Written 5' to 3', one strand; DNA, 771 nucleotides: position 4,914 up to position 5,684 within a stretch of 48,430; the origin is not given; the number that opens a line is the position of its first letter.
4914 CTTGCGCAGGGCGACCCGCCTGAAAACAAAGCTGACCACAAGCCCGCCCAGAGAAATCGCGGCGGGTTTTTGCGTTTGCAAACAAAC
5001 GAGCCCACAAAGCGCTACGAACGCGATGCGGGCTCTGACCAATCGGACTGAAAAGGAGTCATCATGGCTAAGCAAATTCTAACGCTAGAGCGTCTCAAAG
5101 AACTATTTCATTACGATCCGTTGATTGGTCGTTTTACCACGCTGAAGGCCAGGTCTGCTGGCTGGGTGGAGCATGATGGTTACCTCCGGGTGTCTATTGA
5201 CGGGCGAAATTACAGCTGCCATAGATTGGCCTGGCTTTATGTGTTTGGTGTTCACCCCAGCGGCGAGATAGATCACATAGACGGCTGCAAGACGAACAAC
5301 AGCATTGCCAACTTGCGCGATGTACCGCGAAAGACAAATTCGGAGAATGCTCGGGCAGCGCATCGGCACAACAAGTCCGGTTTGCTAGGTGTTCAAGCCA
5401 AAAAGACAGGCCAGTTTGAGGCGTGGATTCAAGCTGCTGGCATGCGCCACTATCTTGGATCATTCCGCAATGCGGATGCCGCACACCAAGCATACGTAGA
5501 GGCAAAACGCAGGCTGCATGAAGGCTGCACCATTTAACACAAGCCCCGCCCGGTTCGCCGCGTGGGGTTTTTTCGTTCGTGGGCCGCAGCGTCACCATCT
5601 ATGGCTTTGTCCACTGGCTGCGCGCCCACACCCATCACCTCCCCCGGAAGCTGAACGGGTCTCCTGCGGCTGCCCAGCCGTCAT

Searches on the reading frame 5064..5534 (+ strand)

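Call 5: search_protein_families(library=pfam, proteins=[window:5064-5534:+], max_evalue=0.1)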
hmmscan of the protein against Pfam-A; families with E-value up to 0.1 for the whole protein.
window:5064-5534:+ (157 aa): 1 family
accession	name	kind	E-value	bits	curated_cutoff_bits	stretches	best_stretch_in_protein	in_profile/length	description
PF13392.12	HNH_3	-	3.7e-12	46.1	24.8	1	52-93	3-45/46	HNH endonuclease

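Call 6: search_protein_families(library=phrogs, proteins=[window:5064-5534:+], max_evalue=0.01)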
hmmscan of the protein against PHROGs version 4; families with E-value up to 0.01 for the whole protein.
window:5064-5534:+ (157 aa): 18 families
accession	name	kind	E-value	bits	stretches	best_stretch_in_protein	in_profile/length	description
phrog_99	-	DNA, RNA and nucleotide metabolism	4.2e-49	169.2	1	1-152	104-260/383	HNH endonuclease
phrog_3593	-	DNA, RNA and nucleotide metabolism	3.3e-19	70.4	1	33-150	76-194/210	HNH endonuclease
phrog_4578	-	DNA, RNA and nucleotide metabolism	9.4e-18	65.4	1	56-152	18-115/130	HNH endonuclease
phrog_59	-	DNA, RNA and nucleotide metabolism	4.7e-14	53.6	1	34-120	172-246/423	HNH endonuclease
phrog_959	-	DNA, RNA and nucleotide metabolism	2.6e-11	44.4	1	34-104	38-114/138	HNH endonuclease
phrog_374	-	DNA, RNA and nucleotide metabolism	7.7e-11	42.5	1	68-152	325-407/617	HNH endonuclease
phrog_953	-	DNA, RNA and nucleotide metabolism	1e-09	39.2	1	87-151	296-361/420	HNH endonuclease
phrog_826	-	DNA, RNA and nucleotide metabolism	2.2e-08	35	1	34-101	91-163/281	HNH endonuclease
phrog_1492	-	DNA, RNA and nucleotide metabolism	2.7e-07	31.1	1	32-104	89-167/414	HNH endonuclease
phrog_30377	-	DNA, RNA and nucleotide metabolism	0.00032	21.8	1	42-105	2-61/82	HNH endonuclease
phrog_1872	-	DNA, RNA and nucleotide metabolism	0.00075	20.5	1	32-71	45-84/166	endonuclease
phrog_36769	-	unknown function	0.00081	19.8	1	44-147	233-343/367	-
phrog_35306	-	unknown function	0.0015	19.8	1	93-153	14-78/90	-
phrog_14913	-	DNA, RNA and nucleotide metabolism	0.002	19.2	1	66-105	58-96/149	HNH endonuclease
phrog_6254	-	DNA, RNA and nucleotide metabolism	0.003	18.9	1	36-105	22-92/154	HNH endonuclease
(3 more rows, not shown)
